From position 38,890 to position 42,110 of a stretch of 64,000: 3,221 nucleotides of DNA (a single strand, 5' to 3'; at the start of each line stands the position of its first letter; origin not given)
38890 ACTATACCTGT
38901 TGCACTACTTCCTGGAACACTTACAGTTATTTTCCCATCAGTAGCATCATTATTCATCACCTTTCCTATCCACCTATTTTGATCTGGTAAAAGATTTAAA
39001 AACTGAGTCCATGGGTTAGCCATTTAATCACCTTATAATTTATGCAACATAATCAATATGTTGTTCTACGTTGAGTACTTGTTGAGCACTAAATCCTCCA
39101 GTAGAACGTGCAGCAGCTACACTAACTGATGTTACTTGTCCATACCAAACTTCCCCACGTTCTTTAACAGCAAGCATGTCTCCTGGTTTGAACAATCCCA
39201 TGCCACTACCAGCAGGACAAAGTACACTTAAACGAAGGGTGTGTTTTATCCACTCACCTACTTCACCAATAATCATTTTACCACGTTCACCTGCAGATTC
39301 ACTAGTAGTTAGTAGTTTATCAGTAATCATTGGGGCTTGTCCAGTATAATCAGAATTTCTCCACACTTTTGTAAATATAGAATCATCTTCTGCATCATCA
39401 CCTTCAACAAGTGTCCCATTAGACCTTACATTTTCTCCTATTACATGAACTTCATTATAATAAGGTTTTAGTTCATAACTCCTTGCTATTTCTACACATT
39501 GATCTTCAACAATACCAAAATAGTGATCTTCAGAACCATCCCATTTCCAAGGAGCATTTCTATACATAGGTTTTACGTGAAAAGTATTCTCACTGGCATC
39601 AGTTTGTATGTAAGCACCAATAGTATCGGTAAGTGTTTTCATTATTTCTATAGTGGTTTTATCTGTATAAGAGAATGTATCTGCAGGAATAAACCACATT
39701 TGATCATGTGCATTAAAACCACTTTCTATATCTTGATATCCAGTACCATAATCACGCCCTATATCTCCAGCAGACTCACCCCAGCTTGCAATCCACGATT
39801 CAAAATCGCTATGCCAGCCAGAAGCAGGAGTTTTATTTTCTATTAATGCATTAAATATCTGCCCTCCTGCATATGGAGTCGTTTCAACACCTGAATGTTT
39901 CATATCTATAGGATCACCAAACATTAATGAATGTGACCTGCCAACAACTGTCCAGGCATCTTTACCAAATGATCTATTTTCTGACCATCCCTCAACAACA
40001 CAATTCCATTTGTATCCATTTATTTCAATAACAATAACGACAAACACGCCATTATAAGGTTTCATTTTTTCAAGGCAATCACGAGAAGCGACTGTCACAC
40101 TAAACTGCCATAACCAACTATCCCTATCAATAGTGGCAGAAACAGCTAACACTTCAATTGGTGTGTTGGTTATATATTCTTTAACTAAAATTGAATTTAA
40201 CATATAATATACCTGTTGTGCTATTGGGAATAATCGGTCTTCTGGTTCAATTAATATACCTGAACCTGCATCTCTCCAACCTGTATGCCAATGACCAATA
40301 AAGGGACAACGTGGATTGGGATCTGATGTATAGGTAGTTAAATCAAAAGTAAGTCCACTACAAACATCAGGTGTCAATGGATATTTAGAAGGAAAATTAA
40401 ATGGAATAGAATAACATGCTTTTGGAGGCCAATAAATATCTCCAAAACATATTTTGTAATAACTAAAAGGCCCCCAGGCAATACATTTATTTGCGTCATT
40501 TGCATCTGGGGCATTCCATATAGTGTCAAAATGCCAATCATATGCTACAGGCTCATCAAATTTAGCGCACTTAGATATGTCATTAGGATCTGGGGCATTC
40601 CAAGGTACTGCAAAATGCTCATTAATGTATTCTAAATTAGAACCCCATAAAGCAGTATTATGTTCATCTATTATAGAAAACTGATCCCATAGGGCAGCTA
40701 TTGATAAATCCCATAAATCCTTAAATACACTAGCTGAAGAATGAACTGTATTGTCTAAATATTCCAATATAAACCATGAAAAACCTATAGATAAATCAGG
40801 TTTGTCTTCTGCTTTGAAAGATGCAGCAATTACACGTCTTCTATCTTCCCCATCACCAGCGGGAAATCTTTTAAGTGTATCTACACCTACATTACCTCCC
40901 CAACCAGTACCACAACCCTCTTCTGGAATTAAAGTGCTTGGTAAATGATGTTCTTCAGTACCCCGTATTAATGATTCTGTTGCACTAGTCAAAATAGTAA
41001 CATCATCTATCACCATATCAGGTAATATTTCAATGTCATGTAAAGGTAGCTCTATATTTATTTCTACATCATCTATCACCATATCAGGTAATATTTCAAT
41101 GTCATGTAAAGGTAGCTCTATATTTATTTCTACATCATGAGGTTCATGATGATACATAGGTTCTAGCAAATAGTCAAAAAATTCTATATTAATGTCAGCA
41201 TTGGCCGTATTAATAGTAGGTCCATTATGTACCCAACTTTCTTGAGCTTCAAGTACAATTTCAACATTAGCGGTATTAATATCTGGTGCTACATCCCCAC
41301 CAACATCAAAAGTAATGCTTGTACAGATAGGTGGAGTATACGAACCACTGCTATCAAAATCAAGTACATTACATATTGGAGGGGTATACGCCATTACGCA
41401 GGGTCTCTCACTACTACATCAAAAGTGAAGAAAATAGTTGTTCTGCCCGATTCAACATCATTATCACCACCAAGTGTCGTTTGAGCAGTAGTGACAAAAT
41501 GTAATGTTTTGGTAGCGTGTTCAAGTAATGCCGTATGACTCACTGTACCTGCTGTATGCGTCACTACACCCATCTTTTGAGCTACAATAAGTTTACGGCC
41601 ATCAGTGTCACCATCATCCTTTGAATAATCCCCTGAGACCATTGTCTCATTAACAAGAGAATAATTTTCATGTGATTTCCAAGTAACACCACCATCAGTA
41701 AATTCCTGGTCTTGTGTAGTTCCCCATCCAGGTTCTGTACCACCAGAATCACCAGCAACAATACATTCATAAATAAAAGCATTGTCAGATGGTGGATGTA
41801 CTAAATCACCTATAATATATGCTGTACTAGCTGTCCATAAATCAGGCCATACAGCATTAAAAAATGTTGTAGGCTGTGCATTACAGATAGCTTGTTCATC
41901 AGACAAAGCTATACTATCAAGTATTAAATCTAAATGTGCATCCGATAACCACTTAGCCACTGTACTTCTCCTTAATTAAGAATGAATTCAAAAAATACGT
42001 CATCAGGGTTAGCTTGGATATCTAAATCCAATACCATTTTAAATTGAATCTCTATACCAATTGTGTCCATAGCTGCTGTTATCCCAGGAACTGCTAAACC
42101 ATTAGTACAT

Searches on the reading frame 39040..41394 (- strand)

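Call 32: search_protein_families(library=phrogs, proteins=[window:39040-41394:-], max_evalue=0.001)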
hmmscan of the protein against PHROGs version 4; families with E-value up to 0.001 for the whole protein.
window:39040-41394:- (784 aa): 2 families
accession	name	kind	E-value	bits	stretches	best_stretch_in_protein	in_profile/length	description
phrog_6079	-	tail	5.8e-67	227.6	2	567-780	411-604/605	tail protein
phrog_1887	-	tail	4e-19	70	1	394-776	305-657/670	tail protein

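Call 33: search_protein_families(library=pfam, proteins=[window:39040-41394:-], max_evalue=0.01)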
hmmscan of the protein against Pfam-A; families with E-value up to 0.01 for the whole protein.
window:39040-41394:- (784 aa): 0 families

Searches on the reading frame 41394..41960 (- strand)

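Call 32: search_protein_families(library=phrogs, proteins=[window:41394-41960:-], max_evalue=0.001)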
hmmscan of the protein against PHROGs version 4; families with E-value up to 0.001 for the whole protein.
window:41394-41960:- (188 aa): 2 families
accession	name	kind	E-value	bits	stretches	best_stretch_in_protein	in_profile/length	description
phrog_20658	-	head and packaging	1.8e-11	45.1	1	41-97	134-190/211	head decoration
phrog_30112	-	unknown function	4.4e-05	23.4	1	45-86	376-419/467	-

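Call 33: search_protein_families(library=pfam, proteins=[window:41394-41960:-], max_evalue=0.01)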
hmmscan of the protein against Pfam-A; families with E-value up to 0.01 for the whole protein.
window:41394-41960:- (188 aa): 0 families
